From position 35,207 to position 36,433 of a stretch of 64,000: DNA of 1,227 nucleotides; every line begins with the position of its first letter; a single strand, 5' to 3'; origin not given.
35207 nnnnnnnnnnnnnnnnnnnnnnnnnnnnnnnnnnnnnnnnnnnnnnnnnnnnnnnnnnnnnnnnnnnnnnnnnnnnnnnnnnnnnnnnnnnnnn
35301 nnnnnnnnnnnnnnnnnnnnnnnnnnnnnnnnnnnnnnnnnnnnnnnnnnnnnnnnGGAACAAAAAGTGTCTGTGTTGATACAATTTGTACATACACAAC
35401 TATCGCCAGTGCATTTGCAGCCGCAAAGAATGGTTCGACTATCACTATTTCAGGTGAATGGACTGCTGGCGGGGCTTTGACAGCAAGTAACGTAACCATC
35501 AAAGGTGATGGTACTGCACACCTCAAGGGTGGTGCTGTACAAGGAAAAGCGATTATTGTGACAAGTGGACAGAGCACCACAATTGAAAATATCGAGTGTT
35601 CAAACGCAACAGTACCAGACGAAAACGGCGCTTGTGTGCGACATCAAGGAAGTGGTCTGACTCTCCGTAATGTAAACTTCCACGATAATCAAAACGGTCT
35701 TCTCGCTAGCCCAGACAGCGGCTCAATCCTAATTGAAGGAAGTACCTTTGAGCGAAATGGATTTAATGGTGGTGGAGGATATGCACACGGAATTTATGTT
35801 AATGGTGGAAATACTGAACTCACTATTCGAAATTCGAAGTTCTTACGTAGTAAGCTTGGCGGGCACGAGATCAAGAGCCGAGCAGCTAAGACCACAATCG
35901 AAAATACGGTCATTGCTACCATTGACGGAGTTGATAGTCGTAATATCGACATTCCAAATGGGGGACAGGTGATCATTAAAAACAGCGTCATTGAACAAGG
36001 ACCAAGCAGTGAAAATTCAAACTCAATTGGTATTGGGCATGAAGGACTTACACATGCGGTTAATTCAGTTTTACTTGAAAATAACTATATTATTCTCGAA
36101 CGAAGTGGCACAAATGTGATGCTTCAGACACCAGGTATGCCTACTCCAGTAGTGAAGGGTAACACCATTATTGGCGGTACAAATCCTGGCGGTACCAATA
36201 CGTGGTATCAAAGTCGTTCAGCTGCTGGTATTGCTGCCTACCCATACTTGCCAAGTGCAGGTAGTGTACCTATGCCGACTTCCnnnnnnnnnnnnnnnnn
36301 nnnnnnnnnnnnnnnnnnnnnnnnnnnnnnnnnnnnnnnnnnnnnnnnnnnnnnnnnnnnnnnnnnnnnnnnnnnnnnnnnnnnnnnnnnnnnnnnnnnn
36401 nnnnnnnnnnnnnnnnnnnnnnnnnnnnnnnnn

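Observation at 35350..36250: Beta-helix (pectate-lyase-like) module present only in the second giant paralog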

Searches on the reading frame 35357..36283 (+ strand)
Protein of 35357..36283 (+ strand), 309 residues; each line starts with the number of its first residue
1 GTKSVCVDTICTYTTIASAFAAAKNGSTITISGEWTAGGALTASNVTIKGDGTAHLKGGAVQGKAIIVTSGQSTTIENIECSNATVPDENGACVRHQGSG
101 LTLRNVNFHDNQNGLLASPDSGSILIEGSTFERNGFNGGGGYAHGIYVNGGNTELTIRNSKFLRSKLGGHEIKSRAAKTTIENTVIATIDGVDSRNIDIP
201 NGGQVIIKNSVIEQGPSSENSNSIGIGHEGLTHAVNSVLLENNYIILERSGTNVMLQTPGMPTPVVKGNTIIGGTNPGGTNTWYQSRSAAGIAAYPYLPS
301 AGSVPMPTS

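Call 7: search_protein_families(library=pfam, proteins=[window:35357-36283:+], max_evalue=10)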
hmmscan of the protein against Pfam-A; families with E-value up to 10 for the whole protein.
seq(309 aa): 1 family
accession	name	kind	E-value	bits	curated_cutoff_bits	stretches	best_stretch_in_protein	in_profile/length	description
PF13229.12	Beta_helix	-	6.1e-13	49.1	25.9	2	45-185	38-157/158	Right handed beta helix region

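Call 8: search_protein_families(library=ncbifam, proteins=[window:35357-36283:+], max_evalue=10)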
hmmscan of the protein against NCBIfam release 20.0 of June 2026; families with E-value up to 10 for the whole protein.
seq(309 aa): 3 families
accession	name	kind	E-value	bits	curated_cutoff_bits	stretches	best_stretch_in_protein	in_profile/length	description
TIGR04247.1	NosD_copper_fam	subfamily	0.0001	21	300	1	17-119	2-104/377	nitrous oxide reductase family maturation protein NosD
NF003621.0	PRK05261.1-6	subfamily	0.11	10.5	1295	1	203-275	32-104/801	phosphoketolase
NF003619.0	PRK05261.1-4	subfamily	0.18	9.7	962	1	206-275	39-108/799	phosphoketolase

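Call 9: search_solved_structures(query=window:35357-36283:+, max_evalue=10, show_alignments=3)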
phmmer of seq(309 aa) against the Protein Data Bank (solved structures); distinct sequences matched with E-value up to 10: 1.
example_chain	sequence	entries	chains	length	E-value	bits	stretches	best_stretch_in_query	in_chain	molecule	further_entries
6iqd_A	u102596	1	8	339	0.16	14.4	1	203-280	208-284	Alcohol dehydrogenase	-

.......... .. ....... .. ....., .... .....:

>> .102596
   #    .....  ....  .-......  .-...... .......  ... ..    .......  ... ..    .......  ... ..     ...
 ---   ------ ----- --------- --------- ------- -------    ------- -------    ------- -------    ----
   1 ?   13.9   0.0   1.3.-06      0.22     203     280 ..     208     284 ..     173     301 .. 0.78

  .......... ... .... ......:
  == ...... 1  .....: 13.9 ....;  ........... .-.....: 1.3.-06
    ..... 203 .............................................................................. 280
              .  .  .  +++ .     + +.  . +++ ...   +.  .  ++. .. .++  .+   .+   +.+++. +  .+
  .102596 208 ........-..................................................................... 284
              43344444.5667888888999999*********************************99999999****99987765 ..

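Call 10: find_homologous_proteins(query=window:35357-36283:+, max_evalue=0.001)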
Query seq(309 aa) (309 aa): 224 proteins with E <= 0.001 among 2075 candidates; the best 120 are listed.
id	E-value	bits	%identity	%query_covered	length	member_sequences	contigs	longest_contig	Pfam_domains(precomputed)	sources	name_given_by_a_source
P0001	1.3e-93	332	56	96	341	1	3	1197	PF13229.13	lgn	-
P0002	4.3e-87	310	52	96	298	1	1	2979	PF13229.13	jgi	jgi:hypothetical protein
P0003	5.3e-79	284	49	97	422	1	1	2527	PF13229.13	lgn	-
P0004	1.5e-76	276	51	96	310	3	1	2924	PF13229.13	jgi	jgi:hypothetical protein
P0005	8.8e-76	273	46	96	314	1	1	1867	PF13229.13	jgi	jgi:hypothetical protein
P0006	3.5e-75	271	49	95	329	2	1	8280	PF13229.13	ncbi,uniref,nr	ncbi:right-handed parallel beta-helix repeat-containing protein [Telmatospirillum sp.]|uniref:right-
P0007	7.8e-73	263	47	91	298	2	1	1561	PF13229.13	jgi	jgi:hypothetical protein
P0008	1.3e-72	263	48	93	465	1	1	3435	-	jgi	jgi:hypothetical protein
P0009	1.8e-72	262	49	94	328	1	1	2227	PF13229.13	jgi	jgi:hypothetical protein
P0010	3.2e-72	261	45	99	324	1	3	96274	PF13229.13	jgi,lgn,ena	-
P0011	2.2e-71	259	48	94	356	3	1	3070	PF13229.13,PF05048.20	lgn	-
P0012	1.7e-70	256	47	94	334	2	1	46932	PF13229.13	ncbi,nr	ncbi:MAG: hypothetical protein F8N37_18420 [Telmatospirillum sp.]|nr:hypothetical protein [Telmatosp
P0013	2.3e-70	255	48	89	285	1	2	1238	PF13229.13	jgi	jgi:hypothetical protein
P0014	5.3e-70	254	46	93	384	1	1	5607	-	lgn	-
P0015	6.6e-70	254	48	95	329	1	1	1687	PF13229.13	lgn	-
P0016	2.8e-69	252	45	96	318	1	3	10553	PF13229.13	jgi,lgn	-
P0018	4.5e-68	248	49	93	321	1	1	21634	PF13229.13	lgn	-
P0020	2.6e-67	245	48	93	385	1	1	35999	PF13229.13,PF22842.4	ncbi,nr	ncbi:MAG: hypothetical protein KUG72_09045 [Pseudomonadales bacterium]|nr:hypothetical protein [Pseu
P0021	2.6e-67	245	45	95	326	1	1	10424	PF13229.13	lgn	-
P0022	1.0e-66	243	45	97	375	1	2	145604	PF13229.13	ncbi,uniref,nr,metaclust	ncbi:right-handed parallel beta-helix repeat-containing protein [Photobacterium galatheae]|uniref:Ri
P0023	1.7e-66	243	47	93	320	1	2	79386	PF13229.13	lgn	-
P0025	7.7e-66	240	45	94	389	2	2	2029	PF13229.13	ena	-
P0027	9.0e-66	240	42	93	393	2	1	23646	PF13229.13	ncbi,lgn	-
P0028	1.5e-65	239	41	93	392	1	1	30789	PF13229.13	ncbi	-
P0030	2.0e-65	239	45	94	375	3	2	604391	PF13229.13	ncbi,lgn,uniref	ncbi:right-handed parallel beta-helix repeat-containing protein [Photobacterium sp. 53610]|uniref:ri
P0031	4.2e-65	238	46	94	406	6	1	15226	PF13229.13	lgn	-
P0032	6.1e-65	237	48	77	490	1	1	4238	PF13229.13,PF22842.4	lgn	-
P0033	6.7e-65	237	43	93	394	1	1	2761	PF13229.13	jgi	jgi:hypothetical protein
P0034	1.8e-64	236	40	96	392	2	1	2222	PF13229.13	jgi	jgi:hypothetical protein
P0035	7.6e-64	234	46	93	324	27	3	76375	PF13229.13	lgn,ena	-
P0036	1.5e-63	233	47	94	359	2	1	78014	PF13229.13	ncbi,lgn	-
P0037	1.6e-63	233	46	94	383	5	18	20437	PF13229.13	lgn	-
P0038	2.6e-63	232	46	93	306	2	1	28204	PF13229.13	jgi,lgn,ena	-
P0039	2.7e-63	232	41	93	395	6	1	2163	PF13229.13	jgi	jgi:hypothetical protein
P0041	9.3e-63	230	43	93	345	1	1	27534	PF13229.13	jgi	-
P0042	1.1e-62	230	45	93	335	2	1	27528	PF13229.13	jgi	-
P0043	3.1e-62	229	40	94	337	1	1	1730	PF13229.13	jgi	jgi:hypothetical protein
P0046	5.3e-62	228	45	94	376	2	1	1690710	PF13229.13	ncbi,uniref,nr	ncbi:hypothetical protein KDD30_17285 (plasmid) [Photobacterium sp. GJ3]|uniref:hypothetical protein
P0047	6.0e-62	228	46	92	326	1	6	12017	PF13229.13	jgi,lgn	jgi:hypothetical protein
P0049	1.4e-61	226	45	93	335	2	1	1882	PF13229.13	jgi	jgi:tetrahydromethanopterin S-methyltransferase subunit F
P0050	1.9e-61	226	40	95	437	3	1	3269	PF13229.13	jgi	-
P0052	3.1e-61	225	46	96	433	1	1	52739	PF13229.13,PF22842.4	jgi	jgi:hypothetical protein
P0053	3.6e-61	225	43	93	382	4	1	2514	PF13229.13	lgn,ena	-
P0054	1.0e-60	224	44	94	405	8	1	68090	PF13229.13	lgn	-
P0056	1.2e-60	223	42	93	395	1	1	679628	-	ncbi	ncbi:MAG: hypothetical protein ABW088_02425 [Sedimenticola sp.]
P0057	1.4e-60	223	42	94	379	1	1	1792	PF13229.13,PF05048.20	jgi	jgi:hypothetical protein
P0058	1.4e-60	223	45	93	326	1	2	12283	PF13229.13,PF05048.20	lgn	-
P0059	1.5e-60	223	43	94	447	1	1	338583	PF13229.13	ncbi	-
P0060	5.4e-60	221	40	93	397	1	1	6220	PF13229.13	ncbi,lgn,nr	ncbi:MAG: hypothetical protein L0210_10490 [Rhodospirillales bacterium]|nr:hypothetical protein [Rho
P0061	7.8e-60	221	42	93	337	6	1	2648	PF13229.13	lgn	-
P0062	9.6e-60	220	41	95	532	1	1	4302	PF13229.13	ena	-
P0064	1.7e-59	220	43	95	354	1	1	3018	PF13229.13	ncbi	-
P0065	2.9e-59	219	42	94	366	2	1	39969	PF13229.13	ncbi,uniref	ncbi:hypothetical protein L4D09_23355 [Photobacterium makurazakiensis]|uniref:hypothetical protein n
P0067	4.3e-59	218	44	90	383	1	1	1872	PF13229.13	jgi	jgi:hypothetical protein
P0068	4.7e-59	218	39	94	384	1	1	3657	PF13229.13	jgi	jgi:hypothetical protein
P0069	6.0e-59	218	41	96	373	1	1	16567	PF13229.13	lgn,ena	-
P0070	6.5e-59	218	44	98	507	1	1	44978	PF13229.13,PF22842.4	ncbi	ncbi:MAG: hypothetical protein ACJ763_10125 [Bdellovibrionia bacterium]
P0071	9.1e-59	217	52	76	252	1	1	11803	PF13229.13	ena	-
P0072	1.5e-58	216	43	95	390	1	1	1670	PF13229.13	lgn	-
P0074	2.3e-58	216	41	94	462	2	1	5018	PF13229.13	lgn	-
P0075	5.6e-58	215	39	94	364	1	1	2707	PF13229.13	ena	-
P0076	7.7e-58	214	43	93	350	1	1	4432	PF13229.13,PF05048.20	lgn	-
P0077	7.9e-58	214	40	98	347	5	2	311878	-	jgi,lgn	jgi:hypothetical protein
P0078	9.5e-58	214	38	95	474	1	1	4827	PF13229.13,PF22842.4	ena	-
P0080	2.1e-57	213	42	96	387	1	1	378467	PF13229.13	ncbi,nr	ncbi:right-handed parallel beta-helix repeat-containing protein [Vibrio alginolyticus]|nr:right-hand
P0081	2.3e-57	213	41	95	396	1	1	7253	PF13229.13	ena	-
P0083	5.8e-57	211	40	94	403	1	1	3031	PF13229.13,PF05048.20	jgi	jgi:hypothetical protein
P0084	6.8e-57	211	38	98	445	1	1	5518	PF13229.13,PF22842.4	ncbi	-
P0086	1.2e-56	210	43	95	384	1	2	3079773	PF13229.13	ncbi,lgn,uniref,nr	ncbi:Involved in the tonB-independent uptake of proteins [Vibrio sp. B1FLJ16]|uniref:right-handed pa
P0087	1.2e-56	210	41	94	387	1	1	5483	PF13229.13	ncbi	-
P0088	1.3e-56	210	43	88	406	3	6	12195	PF13229.13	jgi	-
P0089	1.9e-56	210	39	95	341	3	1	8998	PF13229.13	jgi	jgi:hypothetical protein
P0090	2.5e-56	209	44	96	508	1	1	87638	PF13229.13,PF22842.4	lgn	-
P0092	3.2e-56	209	42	95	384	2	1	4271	PF13229.13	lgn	-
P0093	6.0e-56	208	40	93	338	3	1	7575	PF13229.13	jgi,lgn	jgi:hypothetical protein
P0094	6.3e-56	208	41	93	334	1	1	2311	PF13229.13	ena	-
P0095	6.3e-56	208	42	98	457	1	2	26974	PF13229.13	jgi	jgi:hypothetical protein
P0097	6.8e-56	208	46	87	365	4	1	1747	PF13229.13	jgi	jgi:hypothetical protein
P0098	1.4e-55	207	40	93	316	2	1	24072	PF13229.13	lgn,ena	-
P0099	1.5e-55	207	43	93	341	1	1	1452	PF13229.13,PF22842.4,PF05048.20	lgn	-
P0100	1.7e-55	206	42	95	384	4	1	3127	PF13229.13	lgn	-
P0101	3.2e-55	206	41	98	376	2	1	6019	PF13229.13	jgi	jgi:hypothetical protein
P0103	1.0e-54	204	43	83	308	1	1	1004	PF13229.13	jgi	-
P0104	2.0e-54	203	40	95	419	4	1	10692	PF13229.13,PF22842.4,PF05048.20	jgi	jgi:hypothetical protein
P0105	2.2e-54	203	41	94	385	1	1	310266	PF13229.13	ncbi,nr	ncbi:MAG: hypothetical protein JNK67_25410 [Alphaproteobacteria bacterium]|nr:hypothetical protein [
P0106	3.4e-54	202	42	95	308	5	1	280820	PF13229.13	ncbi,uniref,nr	ncbi:right-handed parallel beta-helix repeat-containing protein [Vibrio sp. B1FLJ16]|uniref:right-ha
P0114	1.0e-51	194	41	92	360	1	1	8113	PF13229.13,PF22842.4,PF05048.20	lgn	-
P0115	1.3e-51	194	44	83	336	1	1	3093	PF13229.13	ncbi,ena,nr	ncbi:MAG: hypothetical protein JKY57_05970 [Kordiimonadaceae bacterium]|nr:hypothetical protein [Kor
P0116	2.1e-51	193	42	93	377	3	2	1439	PF13229.13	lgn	-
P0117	2.6e-51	193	43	84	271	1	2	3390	PF13229.13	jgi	jgi:hypothetical protein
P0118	3.1e-51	192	40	95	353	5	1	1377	PF13229.13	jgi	jgi:hypothetical protein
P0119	5.0e-51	192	41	93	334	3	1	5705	PF13229.13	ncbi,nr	ncbi:MAG: right-handed parallel beta-helix repeat-containing protein [Kordiimonadaceae bacterium]|nr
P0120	1.1e-50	191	40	92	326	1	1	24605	PF13229.13,PF22842.4,PF05048.20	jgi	jgi:hypothetical protein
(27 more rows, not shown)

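Call 13: search_solved_structures(query=A1, max_evalue=1, show_alignments=3)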
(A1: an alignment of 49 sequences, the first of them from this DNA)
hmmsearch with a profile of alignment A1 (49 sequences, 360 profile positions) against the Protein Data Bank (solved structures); distinct sequences matched with E-value up to 1: 11.
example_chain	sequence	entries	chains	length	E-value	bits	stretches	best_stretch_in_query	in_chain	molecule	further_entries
2ntb_A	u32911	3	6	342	0.00014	23.9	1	52-111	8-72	Pectinesterase A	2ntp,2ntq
1qjv_A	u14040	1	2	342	0.00014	23.9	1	52-111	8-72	PECTIN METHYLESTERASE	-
2nsp_A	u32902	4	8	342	0.00014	23.9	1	52-111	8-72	Pectinesterase A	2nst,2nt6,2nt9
7bz0_A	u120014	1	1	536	0.0012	20.8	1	57-158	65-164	Alginate lyase AlyF-OU02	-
5z9t_A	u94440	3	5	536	0.0013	20.7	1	57-158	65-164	alginate lyase AlyF-OU02 | Alginate lyase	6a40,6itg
2uve_A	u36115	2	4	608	0.027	16.3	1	41-108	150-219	EXOPOLYGALACTURONASE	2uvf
7dmk_A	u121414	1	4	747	0.049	15.5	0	58-87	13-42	BcAlyPL6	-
3uw0_A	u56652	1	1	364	0.055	15.3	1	55-103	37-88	pectinesterase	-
3zpp_A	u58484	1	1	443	0.098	14.5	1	147-181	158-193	CELL WALL SURFACE ANCHOR FAMILY PROTEIN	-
8fqc_P1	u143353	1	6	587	0.21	13.4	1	60-110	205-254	Tail Spike protein, gp124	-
8tne_A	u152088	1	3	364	0.31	12.9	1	52-101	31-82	Pectinesterase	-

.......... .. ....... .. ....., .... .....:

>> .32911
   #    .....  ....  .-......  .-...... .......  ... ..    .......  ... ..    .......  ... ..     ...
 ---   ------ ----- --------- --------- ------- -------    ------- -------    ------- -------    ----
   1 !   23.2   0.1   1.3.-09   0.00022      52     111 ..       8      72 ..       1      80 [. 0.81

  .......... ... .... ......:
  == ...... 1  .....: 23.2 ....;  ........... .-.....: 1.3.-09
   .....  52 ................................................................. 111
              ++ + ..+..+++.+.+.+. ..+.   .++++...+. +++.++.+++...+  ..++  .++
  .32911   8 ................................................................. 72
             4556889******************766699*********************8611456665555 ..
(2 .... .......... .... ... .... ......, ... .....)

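Call 20: search_protein_families(library=pfam, proteins=[P0020, P0052, P0070, P0080], max_evalue=0.01)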
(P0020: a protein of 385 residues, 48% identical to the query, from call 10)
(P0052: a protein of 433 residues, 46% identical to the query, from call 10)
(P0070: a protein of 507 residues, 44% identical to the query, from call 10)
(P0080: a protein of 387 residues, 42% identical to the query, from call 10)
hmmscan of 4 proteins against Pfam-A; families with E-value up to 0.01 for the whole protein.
P0020 (385 aa): 1 family
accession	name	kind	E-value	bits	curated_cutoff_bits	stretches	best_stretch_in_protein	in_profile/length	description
PF13229.12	Beta_helix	-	5.5e-07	29.8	25.9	1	129-263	25-156/158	Right handed beta helix region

P0052 (433 aa): 1 family
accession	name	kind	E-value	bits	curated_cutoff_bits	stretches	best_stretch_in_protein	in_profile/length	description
PF13229.12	Beta_helix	-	4.7e-08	33.3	25.9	2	156-311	11-143/158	Right handed beta helix region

P0070 (507 aa): 1 family
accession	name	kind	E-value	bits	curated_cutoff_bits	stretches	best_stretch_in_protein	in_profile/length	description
PF13229.12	Beta_helix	-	1.1e-06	28.8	25.9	1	81-190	21-112/158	Right handed beta helix region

P0080 (387 aa): 1 family
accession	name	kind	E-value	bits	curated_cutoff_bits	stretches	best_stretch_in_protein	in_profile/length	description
PF13229.12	Beta_helix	-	3.7e-08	33.6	25.9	1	111-254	2-135/158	Right handed beta helix region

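Call 22: predict_structure(alignment_id=A1)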
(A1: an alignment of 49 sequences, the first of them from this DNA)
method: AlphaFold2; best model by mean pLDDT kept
length: 309 residues; sequences in the alignment: 49
mean_pLDDT: 94.9   pTM: 0.92
mean pLDDT of the five models: 94.9, 94.9, 93.6, 93.6, 93.4
residues with pLDDT >= 90: 282; 70-90: 17; 50-70: 9; < 50: 1
segments of 3 or more residues with pLDDT < 50: none
pLDDT, mean of each block of 10 residues (from residue 1): 94 98 99 98 99 95 96 98 93 97 98 97 98 80 91 98 89 98 97 95 98 96 97 98 97 97 98 97 97 95 62
secondary structure, 60 per line:
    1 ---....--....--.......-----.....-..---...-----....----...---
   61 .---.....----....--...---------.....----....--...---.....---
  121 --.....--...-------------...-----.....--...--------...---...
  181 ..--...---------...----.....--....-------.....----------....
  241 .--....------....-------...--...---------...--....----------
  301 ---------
elements in order: E4-7 E10-13 H16-22 E28-32 E39-41 E47-50 E55-57 E65-69 E74-77 E80-82 E92-96 E101-104 E107-109 E113-117 E123-127 E130-132 E146-148 E154-158 E161-163 E172-174 E178-182 E185-187 E197-199 E204-208 E211-214 E222-226 E237-241 E244-247 E254-257 E265-267 E270-272 E282-284 H287-290

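Call 24: fold_search(model_id=the predicted structure, library=pdb)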
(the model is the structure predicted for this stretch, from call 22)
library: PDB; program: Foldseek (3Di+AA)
matches with E <= 10: 433; with E <= 0.001: 2
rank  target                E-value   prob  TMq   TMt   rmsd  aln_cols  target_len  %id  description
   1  5gkq_A                7.6e-04  1.00  0.36  0.20  10.3       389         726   13  Structure of PL6 family alginate lyase AlyGC mutant-R241A (released 2017-02-08)
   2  7o84_B                9.1e-04  1.00  0.41  0.33   8.4       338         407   14  Structure of the PL6 family alginate lyase Pedsa0632 from Pseudopedobacter saltans in complex with substrate (released 2021-07-28)
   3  9ozd_B                1.1e-03  1.00  0.44  0.38  10.2       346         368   15  Crystal structure of the polysaccharide lyase RbmB from Vibrio cholerae bound to Vibrio Polysaccharide (released 2026-03-11)
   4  7o84_A                1.7e-03  1.00  0.41  0.33  10.0       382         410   13  Structure of the PL6 family alginate lyase Pedsa0632 from Pseudopedobacter saltans in complex with substrate (released 2021-07-28)
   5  9k4a_A                2.4e-03  1.00  0.37  0.20   8.7       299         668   13  Cryo-EM structure of depolymerase S2-4 from Klebsiella phage K64-1 (released 2026-03-25)
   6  7o7a_B                3.3e-03  1.00  0.47  0.38   8.3       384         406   15  Structure of the PL6 family alginate lyase Pedsa0632 from Pseudopedobacter saltans (released 2021-07-28)
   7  9ozd_A                3.5e-03  1.00  0.40  0.35   9.6       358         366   15  Crystal structure of the polysaccharide lyase RbmB from Vibrio cholerae bound to Vibrio Polysaccharide (released 2026-03-11)
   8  1xg2_A                3.8e-03  1.00  0.50  0.48   7.6       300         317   15  Crystal structure of the complex between pectin methylesterase and its inhibitor protein (released 2005-03-22)
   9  1ru4                  4.0e-03  1.00  0.39  0.32   8.1       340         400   14  Crystal structure of pectate lyase Pel9A (released 2004-04-13)
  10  4xkw_A                4.0e-03  1.00  0.41  0.23  10.1       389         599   12  Tailspike protein mutant D339N of E. coli bacteriophage HK620 in complex with pentasaccharide (released 2016-01-20)
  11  5c1e                  4.4e-03  1.00  0.53  0.54   7.0       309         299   13  Crystal Structure of the Pectin Methylesterase from Aspergillus niger in Penultimately Deglycosylated Form (N-acetylgluc (released 2015-07-01)
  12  2x85_A                4.4e-03  1.00  0.51  0.29   7.7       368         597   12  Tailspike protein of E. coli bacteriophage HK620 in complex with hexasaccharide (released 2011-03-23)
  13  7o7a_A                4.8e-03  1.00  0.40  0.33   9.7       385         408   13  Structure of the PL6 family alginate lyase Pedsa0632 from Pseudopedobacter saltans (released 2021-07-28)
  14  6g0x_A                5.3e-03  1.00  0.47  0.27   8.3       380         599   13  TAILSPIKE PROTEIN OF E. COLI BACTERIOPHAGE HK620 IN COMPLEX WITH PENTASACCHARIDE (released 2018-04-04)
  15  5gqc_D                5.5e-03  0.92  0.28  0.17  14.1       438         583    9  Crystal structure of lacto-N-biosidase LnbX from Bifidobacterium longum subsp. longum, ligand-free form (released 2017-04-19)
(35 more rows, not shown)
